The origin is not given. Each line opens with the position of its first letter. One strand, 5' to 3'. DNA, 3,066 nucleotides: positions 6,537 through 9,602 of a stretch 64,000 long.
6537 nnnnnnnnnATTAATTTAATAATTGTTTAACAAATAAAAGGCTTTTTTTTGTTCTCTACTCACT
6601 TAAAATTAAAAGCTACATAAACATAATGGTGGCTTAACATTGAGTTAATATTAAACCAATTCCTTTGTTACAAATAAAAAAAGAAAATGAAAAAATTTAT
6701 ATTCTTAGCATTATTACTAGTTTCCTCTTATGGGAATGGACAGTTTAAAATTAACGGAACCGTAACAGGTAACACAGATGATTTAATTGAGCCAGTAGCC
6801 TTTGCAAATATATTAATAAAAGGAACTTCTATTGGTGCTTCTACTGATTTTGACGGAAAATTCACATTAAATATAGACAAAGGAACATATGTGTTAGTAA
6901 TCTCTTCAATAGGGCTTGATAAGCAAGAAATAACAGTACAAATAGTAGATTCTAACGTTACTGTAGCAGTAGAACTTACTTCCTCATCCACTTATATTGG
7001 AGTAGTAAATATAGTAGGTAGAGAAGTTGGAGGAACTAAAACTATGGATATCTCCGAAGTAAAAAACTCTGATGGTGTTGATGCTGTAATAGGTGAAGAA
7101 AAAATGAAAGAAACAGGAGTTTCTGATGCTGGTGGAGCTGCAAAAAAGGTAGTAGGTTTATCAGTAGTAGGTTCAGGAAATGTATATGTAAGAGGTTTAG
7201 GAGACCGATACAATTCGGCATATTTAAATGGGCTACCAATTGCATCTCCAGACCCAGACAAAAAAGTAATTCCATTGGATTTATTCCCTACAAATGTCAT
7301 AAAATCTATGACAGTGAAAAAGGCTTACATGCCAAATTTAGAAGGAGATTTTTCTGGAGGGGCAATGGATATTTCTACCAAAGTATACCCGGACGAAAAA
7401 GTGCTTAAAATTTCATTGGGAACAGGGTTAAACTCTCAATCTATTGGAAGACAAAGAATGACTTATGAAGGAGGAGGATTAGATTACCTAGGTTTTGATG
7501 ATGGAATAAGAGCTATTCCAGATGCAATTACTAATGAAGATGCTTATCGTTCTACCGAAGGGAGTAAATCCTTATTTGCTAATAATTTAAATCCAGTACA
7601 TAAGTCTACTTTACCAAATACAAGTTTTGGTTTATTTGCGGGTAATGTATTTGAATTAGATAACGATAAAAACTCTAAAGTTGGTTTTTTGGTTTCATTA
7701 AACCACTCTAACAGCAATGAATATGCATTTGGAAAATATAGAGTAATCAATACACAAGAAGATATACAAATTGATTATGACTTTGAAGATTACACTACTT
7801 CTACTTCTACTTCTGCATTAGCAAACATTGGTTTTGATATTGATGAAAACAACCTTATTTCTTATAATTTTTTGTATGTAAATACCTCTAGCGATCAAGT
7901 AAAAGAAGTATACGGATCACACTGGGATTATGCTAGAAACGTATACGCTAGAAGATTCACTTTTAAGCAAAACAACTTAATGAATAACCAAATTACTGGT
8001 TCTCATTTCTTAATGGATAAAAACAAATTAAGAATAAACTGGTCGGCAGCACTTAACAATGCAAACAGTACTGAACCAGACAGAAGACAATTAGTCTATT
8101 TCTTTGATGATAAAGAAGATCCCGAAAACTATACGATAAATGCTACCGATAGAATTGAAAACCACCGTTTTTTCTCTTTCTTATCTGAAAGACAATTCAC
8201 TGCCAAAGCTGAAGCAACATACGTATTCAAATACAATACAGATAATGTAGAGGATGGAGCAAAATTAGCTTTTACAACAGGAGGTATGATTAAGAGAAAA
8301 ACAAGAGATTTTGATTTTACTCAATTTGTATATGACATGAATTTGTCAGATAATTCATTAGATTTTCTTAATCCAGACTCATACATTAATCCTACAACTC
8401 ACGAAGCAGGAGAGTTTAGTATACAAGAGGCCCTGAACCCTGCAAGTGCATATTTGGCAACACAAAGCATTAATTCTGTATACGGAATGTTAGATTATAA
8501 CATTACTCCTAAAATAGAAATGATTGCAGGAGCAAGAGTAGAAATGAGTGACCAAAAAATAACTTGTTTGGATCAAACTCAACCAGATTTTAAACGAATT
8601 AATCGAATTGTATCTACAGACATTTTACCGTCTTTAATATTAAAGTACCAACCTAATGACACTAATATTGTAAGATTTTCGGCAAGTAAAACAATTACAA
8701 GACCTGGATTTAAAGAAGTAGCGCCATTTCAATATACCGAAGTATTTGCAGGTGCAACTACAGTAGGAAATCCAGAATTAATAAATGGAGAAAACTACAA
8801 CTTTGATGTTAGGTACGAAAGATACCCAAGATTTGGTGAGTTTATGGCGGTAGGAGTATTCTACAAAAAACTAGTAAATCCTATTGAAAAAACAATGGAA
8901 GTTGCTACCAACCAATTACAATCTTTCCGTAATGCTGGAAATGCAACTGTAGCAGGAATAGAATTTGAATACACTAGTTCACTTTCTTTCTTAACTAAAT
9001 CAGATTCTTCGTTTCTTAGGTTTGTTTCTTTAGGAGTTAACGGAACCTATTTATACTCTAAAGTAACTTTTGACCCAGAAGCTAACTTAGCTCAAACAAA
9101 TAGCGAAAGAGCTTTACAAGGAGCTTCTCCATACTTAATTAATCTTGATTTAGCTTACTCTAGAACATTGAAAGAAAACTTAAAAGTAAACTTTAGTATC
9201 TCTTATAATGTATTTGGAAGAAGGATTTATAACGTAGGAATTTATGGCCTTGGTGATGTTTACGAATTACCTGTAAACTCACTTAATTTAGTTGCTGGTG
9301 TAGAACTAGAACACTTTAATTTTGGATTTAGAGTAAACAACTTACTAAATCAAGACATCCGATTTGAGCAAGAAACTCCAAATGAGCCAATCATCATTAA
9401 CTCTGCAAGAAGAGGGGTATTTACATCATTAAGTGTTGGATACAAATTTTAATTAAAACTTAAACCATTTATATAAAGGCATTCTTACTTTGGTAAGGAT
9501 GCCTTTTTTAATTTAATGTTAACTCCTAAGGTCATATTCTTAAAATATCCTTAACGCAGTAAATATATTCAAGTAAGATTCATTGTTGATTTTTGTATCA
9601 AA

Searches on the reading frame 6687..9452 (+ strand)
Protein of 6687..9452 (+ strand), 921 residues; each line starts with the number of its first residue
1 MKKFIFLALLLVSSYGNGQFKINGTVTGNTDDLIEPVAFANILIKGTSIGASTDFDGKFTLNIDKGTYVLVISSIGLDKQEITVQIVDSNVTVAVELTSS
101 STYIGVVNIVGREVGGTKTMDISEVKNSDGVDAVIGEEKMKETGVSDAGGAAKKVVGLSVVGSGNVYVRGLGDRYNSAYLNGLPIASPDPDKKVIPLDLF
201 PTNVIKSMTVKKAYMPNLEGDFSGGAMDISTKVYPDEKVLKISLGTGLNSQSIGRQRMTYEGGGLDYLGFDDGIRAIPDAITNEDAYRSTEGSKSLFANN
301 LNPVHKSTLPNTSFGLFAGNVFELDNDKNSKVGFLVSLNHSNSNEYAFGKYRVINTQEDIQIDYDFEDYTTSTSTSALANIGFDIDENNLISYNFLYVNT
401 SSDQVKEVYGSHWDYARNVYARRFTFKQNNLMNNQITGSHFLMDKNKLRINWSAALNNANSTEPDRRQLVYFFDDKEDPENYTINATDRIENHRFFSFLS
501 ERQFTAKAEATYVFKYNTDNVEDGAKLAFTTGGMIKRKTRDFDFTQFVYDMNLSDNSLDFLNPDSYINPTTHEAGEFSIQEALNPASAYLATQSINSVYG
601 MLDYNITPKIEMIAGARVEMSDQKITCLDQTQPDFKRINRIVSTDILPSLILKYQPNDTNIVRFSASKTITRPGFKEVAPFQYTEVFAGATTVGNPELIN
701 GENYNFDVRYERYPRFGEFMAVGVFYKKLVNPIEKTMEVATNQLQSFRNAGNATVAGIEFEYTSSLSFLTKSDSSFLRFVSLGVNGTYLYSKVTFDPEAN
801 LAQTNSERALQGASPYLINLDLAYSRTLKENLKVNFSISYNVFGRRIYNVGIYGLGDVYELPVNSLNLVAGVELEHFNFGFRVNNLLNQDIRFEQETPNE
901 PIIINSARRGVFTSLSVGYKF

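Call 4: search_protein_families(library=pfam, proteins=[window:6687-9452:+])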
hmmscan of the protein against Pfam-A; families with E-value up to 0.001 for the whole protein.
window:6687-9452:+ (921 aa): 5 families
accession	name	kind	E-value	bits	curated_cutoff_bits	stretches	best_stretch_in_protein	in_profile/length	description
PF13715.12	CarbopepD_reg_2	-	6.1e-16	58.7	32.2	1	22-107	1-86/88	CarboxypepD_reg-like domain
PF13620.12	CarboxypepD_reg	-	1.4e-09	38.6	32.3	1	22-96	2-80/82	Carboxypeptidase regulatory-like domain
PF07715.20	Plug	-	1.4e-08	35.6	23.9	1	131-224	8-104/107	TonB-dependent Receptor Plug Domain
PF23591.1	CILP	-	0.00025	21.4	27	1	22-75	7-57/90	Cartilage intermediate layer protein 1-like domain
PF09430.16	EMC7_beta-sandw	-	0.001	19.7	26.6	0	49-107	21-80/122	ER membrane protein complex subunit 7, beta-sandwich domain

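Call 14: find_homologous_proteins(query=window:6687-9452:+, max_evalue=1e-50)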
Query window:6687-9452:+ (921 aa): 1915 proteins with E <= 1e-50 among 8000 candidates; the best 120 are listed.
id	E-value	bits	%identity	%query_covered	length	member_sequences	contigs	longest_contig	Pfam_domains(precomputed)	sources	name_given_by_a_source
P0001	0.0e+0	2032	99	100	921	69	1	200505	PF13715.13,PF07715.21,PF13620.13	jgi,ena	-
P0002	0.0e+0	1741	83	100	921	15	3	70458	PF13715.13,PF07715.21,PF13620.13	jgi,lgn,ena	-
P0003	0.0e+0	1700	81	100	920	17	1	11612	PF13715.13,PF07715.21,PF13620.13,PF00593.31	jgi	-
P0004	0.0e+0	1699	80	100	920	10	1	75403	PF13715.13,PF07715.21,PF13620.13,PF00593.31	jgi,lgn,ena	jgi:TonB-dependent receptor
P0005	0.0e+0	1698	81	100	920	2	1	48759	PF13715.13,PF07715.21,PF13620.13,PF00593.31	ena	-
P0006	0.0e+0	1697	81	100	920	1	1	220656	PF13715.13,PF07715.21,PF13620.13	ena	-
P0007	0.0e+0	1695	81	100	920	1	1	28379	PF13715.13,PF07715.21,PF13620.13,PF00593.31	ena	-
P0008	0.0e+0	1694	80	100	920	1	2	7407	PF13715.13,PF07715.21,PF13620.13,PF00593.31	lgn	-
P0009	0.0e+0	1693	80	100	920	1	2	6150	PF13715.13,PF07715.21,PF13620.13,PF00593.31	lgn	-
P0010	0.0e+0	1495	71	100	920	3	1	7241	PF13715.13,PF07715.21,PF13620.13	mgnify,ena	mgnify:CR=1 FL=1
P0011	0.0e+0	1468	70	100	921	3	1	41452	PF13715.13,PF07715.21,PF13620.13,PF00593.31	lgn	-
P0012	0.0e+0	1128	57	100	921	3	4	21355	PF13715.13,PF07715.21,PF13620.13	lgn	-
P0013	0.0e+0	1128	56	98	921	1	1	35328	PF13715.13,PF07715.21,PF13620.13,PF00593.31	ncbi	-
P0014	0.0e+0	1112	56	100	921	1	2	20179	PF13715.13,PF07715.21,PF13620.13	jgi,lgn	jgi:hypothetical protein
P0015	0.0e+0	1108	55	100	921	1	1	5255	PF13715.13,PF07715.21,PF13620.13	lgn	-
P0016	0.0e+0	1107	55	100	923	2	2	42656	PF13715.13,PF07715.21,PF13620.13,PF00593.31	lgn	-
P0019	1.9e-247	842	44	100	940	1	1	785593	PF13715.13,PF07715.21,PF13620.13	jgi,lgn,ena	-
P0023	2.6e-232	792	44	99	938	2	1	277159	PF13715.13,PF07715.21,PF13620.13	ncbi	ncbi:MAG: carboxypeptidase-like regulatory domain-containing protein [Flavobacteriales bacterium]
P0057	1.5e-202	693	39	98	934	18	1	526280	PF13715.13,PF07715.21,PF13620.13,PF00593.31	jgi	jgi:hypothetical protein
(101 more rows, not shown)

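Call 15: search_protein_families(library=ncbifam, proteins=[window:6687-9452:+])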
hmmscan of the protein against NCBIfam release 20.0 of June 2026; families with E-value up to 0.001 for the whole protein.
window:6687-9452:+ (921 aa): 2 families
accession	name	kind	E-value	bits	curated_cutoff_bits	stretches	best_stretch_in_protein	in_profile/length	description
TIGR01782.1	TonB-Xanth-Caul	subfamily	1.6e-48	165.7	310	2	360-921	308-868/868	TonB-dependent receptor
TIGR04056.1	OMP_RagA_SusC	subfamily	6.3e-12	44.7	368.25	1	21-113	2-87/981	SusC/RagA family TonB-linked outer membrane protein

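Call 16: find_encoding_contigs(protein=P0002, flank=7000, max_places=2)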
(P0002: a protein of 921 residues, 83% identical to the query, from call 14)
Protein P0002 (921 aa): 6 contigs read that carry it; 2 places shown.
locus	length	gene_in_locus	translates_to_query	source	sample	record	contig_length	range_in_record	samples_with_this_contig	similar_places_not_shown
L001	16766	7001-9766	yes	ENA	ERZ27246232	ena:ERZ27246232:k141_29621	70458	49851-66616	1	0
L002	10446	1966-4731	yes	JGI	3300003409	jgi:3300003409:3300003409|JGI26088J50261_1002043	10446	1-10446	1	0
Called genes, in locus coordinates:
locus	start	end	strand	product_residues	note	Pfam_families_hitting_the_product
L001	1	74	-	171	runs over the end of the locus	PF10652:DUF2480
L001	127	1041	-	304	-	PF01479:S4, PF00849:PseudoU_synth_2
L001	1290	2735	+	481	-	PF01546:Peptidase_M20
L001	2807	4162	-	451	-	PF03448:MgtE_N, PF00571:CBS, PF01769:MgtE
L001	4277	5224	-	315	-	PF00348:polyprenyl_synt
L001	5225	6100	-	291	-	PF00483:NTP_transferase, PF12804:NTP_transf_3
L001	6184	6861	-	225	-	PF00072:Response_reg, PF00486:Trans_reg_C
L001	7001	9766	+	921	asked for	PF13620:CarboxypepD_reg, PF13715:CarbopepD_reg_2, PF07715:Plug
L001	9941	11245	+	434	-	PF28492:Beta_helix_4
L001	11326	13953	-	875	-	PF01624:MutS_I, PF05188:MutS_II, PF05192:MutS_III, PF05190:MutS_IV, PF00488:MutS_V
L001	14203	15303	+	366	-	PF01926:MMR_HSR1, PF02421:FeoB_N, PF06071:YchF-GTPase_C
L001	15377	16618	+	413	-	PF00924:MS_channel_2nd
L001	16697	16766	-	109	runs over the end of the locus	PF03840:SecG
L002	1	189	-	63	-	?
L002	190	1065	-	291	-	-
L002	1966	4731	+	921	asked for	PF13620:CarboxypepD_reg, PF13715:CarbopepD_reg_2, PF07715:Plug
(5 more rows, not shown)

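Call 17: find_encoding_contigs(protein=P0006, flank=7000, max_places=2)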
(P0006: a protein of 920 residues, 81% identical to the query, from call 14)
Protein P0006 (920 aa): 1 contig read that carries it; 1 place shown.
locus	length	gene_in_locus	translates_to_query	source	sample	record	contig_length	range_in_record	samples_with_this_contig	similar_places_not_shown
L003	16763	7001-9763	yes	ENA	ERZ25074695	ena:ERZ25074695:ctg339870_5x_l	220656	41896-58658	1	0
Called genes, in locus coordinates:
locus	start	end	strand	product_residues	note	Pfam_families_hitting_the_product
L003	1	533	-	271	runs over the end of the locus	PF01479:S4, PF00849:PseudoU_synth_2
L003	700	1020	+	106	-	-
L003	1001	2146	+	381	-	PF01546:Peptidase_M20, PF07687:M20_dimer (weak)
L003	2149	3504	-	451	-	PF03448:MgtE_N, PF00571:CBS, PF01769:MgtE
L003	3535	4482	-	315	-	PF00348:polyprenyl_synt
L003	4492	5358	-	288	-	PF00483:NTP_transferase, PF12804:NTP_transf_3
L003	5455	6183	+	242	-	PF13398:Peptidase_M50B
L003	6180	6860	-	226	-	PF00072:Response_reg, PF00486:Trans_reg_C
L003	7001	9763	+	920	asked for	PF13620:CarboxypepD_reg, PF13715:CarbopepD_reg_2, PF07715:Plug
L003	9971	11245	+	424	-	PF28492:Beta_helix_4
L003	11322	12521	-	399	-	PF07396:Porin_O_P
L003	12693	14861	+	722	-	PF02690:Na_Pi_cotrans, PF01895:PhoU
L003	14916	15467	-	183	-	PF02075:RuvC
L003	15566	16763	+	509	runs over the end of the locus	PF28494:GlyRS_ins_1, PF00587:tRNA-synt_2b, PF03129:HGTP_anticodon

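Call 18: find_encoding_contigs(protein=P0011, flank=7000, max_places=2)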
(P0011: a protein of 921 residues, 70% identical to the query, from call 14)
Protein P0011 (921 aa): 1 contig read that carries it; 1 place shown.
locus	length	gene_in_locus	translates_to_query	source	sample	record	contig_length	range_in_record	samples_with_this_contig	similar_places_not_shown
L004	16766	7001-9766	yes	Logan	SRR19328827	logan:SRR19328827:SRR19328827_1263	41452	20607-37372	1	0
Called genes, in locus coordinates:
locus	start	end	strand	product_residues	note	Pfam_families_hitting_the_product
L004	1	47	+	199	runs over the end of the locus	PF01346:FKBP_N, PF00254:FKBP_C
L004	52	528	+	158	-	-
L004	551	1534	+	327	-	PF01346:FKBP_N, PF00254:FKBP_C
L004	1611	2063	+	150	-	PF00254:FKBP_C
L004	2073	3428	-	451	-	PF03448:MgtE_N, PF00571:CBS, PF01769:MgtE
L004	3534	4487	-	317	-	PF00348:polyprenyl_synt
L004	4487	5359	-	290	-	PF00483:NTP_transferase, PF12804:NTP_transf_3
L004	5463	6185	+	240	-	PF13398:Peptidase_M50B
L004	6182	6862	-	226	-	PF00072:Response_reg, PF00486:Trans_reg_C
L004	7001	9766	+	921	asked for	PF13620:CarboxypepD_reg, PF13715:CarbopepD_reg_2, PF07715:Plug, PF00593:TonB_dep_Rec_b-barrel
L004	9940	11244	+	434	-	PF28492:Beta_helix_4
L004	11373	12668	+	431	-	PF28492:Beta_helix_4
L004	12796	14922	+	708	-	PF02690:Na_Pi_cotrans, PF01895:PhoU (weak)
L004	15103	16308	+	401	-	PF28492:Beta_helix_4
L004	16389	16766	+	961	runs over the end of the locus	PF13620:CarboxypepD_reg, PF13715:CarbopepD_reg_2, PF07715:Plug, PF00593:TonB_dep_Rec_b-barrel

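Call 19: find_encoding_contigs(protein=P0013, flank=7000, max_places=2)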
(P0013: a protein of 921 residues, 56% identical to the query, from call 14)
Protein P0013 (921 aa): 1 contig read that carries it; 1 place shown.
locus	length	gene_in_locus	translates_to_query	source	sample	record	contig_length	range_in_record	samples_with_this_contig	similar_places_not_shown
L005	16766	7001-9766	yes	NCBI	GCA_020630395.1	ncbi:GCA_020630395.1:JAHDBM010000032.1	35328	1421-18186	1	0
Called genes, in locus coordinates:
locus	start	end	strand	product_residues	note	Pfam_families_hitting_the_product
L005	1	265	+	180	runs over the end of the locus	-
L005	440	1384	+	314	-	PF00005:ABC_tran, PF13304:AAA_21 (weak), PF13732:DrrA1-3_C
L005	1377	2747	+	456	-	PF12679:ABC2_membrane_2 (faint), PF12698:ABC2_membrane_3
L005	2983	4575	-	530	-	PF00916:Sulfate_transp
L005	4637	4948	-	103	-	-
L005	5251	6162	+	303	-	PF01734:Patatin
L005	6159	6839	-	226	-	PF00072:Response_reg, PF00486:Trans_reg_C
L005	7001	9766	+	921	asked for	PF13620:CarboxypepD_reg, PF13715:CarbopepD_reg_2, PF07715:Plug, PF00593:TonB_dep_Rec_b-barrel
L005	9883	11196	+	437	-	PF28492:Beta_helix_4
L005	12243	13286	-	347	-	PF05117:DUF695 (weak)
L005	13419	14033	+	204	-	PF02469:Fasciclin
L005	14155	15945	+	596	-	PF00871:Acetate_kinase, PF06130:PTAC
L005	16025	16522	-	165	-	-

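Call 20: find_encoding_contigs(protein=P0016, flank=7000, max_places=2)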
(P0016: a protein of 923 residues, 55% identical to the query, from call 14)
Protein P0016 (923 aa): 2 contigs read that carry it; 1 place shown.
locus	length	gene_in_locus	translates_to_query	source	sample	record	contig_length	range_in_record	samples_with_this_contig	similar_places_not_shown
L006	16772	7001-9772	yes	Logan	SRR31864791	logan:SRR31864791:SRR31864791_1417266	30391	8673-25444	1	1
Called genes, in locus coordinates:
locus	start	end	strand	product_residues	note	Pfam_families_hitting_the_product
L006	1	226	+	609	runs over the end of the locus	PF26696:PTL_trimer, PF07484:Collar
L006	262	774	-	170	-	-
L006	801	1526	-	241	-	PF00899:ThiF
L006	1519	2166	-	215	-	PF01026:TatD_DNase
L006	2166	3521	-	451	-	PF03448:MgtE_N, PF00571:CBS, PF01769:MgtE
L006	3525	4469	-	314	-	PF00348:polyprenyl_synt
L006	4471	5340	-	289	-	PF00483:NTP_transferase, PF12804:NTP_transf_3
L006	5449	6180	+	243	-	PF13398:Peptidase_M50B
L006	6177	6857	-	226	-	PF00072:Response_reg, PF00486:Trans_reg_C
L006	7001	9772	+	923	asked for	PF13620:CarboxypepD_reg, PF13715:CarbopepD_reg_2, PF07715:Plug (weak), PF00593:TonB_dep_Rec_b-barrel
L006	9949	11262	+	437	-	PF28492:Beta_helix_4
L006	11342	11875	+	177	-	PF00932:LTD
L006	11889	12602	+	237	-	PF06977:SdiA-regulated, PF13449:Phytase-like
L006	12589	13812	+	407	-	PF07396:Porin_O_P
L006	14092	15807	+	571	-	PF02690:Na_Pi_cotrans, PF01895:PhoU (weak)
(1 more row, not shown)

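Call 21: find_encoding_contigs(protein=P0019, flank=7000, max_places=1)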
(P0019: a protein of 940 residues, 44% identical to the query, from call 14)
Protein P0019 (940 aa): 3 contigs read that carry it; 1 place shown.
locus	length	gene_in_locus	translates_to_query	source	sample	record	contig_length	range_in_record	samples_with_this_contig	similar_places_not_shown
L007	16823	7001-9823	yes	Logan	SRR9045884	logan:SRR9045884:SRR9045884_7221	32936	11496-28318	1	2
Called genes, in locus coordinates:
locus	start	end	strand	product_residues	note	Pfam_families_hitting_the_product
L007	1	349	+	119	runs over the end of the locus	PF00403:HMA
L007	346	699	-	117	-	PF01035:DNA_binding_1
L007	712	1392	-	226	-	PF02390:Methyltransf_4, PF13649:Methyltransf_25, PF13847:Methyltransf_31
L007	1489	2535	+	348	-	PF04101:Glyco_tran_28_C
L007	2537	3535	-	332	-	PF08885:GSCFA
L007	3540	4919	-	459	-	PF00999:Na_H_Exchanger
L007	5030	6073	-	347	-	PF00512:HisKA, PF13581:HATPase_c_2 (weak), PF02518:HATPase_c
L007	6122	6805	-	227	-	PF00072:Response_reg, PF00486:Trans_reg_C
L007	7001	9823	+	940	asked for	PF13620:CarboxypepD_reg, PF13715:CarbopepD_reg_2, PF07715:Plug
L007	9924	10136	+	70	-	-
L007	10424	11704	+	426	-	PF28492:Beta_helix_4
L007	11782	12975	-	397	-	PF07396:Porin_O_P (weak)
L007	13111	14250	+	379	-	PF02417:Chromate_transp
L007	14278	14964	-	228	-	PF00072:Response_reg, PF00486:Trans_reg_C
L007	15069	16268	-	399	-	PF07396:Porin_O_P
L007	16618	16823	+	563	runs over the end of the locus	PF02690:Na_Pi_cotrans, PF01865:PhoU_div (faint), PF01895:PhoU (weak)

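Call 22: find_encoding_contigs(protein=P0023, flank=7000, max_places=1)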
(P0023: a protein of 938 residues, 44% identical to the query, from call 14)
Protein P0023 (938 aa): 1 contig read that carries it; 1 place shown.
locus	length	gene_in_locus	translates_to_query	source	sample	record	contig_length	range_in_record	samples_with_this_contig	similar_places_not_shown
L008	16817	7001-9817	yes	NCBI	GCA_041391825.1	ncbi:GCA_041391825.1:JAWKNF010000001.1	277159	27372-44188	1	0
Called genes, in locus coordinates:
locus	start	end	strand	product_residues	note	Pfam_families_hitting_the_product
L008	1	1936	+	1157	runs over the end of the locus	PF04851:ResIII (faint), PF17757:UvrB_inter, PF02559:CarD_TRCF_RID, PF00270:DEAD, PF00271:Helicase_C, PF03461:TRCF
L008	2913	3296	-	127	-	-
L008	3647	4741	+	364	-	-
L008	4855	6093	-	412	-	-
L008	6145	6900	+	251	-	PF18306:LDcluster4, PF03641:Lysine_decarbox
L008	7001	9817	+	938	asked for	PF13620:CarboxypepD_reg, PF13715:CarbopepD_reg_2, PF07715:Plug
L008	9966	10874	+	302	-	PF28492:Beta_helix_4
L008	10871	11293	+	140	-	PF28492:Beta_helix_4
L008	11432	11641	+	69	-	-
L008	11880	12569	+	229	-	PF13505:OMP_b-brl (weak)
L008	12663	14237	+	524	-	PF02142:MGS, PF01808:AICARFT_IMPCHas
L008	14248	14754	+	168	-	PF06723:MreB_Mbl, PF00012:HSP70 (weak)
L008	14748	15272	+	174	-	PF06723:MreB_Mbl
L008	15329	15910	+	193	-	PF04085:MreC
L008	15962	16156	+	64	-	PF04085:MreC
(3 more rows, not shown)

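Call 23: find_encoding_contigs(protein=P0057, flank=7000, max_places=1)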
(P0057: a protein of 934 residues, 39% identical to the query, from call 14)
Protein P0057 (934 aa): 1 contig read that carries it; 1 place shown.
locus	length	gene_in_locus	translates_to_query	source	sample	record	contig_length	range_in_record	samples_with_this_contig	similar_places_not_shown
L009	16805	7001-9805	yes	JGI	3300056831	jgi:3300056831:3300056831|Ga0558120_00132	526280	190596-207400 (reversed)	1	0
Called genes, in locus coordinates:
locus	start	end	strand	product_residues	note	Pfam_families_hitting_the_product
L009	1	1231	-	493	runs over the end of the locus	PF13424:TPR_12 (faint), PF17874:TPR_MalT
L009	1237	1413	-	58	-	-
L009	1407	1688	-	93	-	-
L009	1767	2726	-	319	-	PF13424:TPR_12 (faint), PF13428:TPR_14 (faint), PF17874:TPR_MalT, PF00515:TPR_1 (faint), PF07719:TPR_2 (faint), PF07721:TPR_4 (faint), PF13432:TPR_16 (faint), PF13374:TPR_10 (faint)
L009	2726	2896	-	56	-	-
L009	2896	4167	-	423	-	PF13424:TPR_12 (faint), PF00515:TPR_1 (faint), PF07719:TPR_2 (faint)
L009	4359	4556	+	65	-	-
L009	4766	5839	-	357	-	-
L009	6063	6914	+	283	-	PF18306:LDcluster4, PF03641:Lysine_decarbox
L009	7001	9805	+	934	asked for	PF13620:CarboxypepD_reg, PF13715:CarbopepD_reg_2, PF07715:Plug, PF00593:TonB_dep_Rec_b-barrel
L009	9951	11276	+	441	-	PF28492:Beta_helix_4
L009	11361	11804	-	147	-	PF09335:VTT_dom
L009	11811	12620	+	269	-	PF13505:OMP_b-brl (weak)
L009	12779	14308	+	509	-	PF02142:MGS, PF01808:AICARFT_IMPCHas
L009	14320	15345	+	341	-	PF00022:Actin (faint), PF06723:MreB_Mbl, PF00012:HSP70, PF14450:FtsA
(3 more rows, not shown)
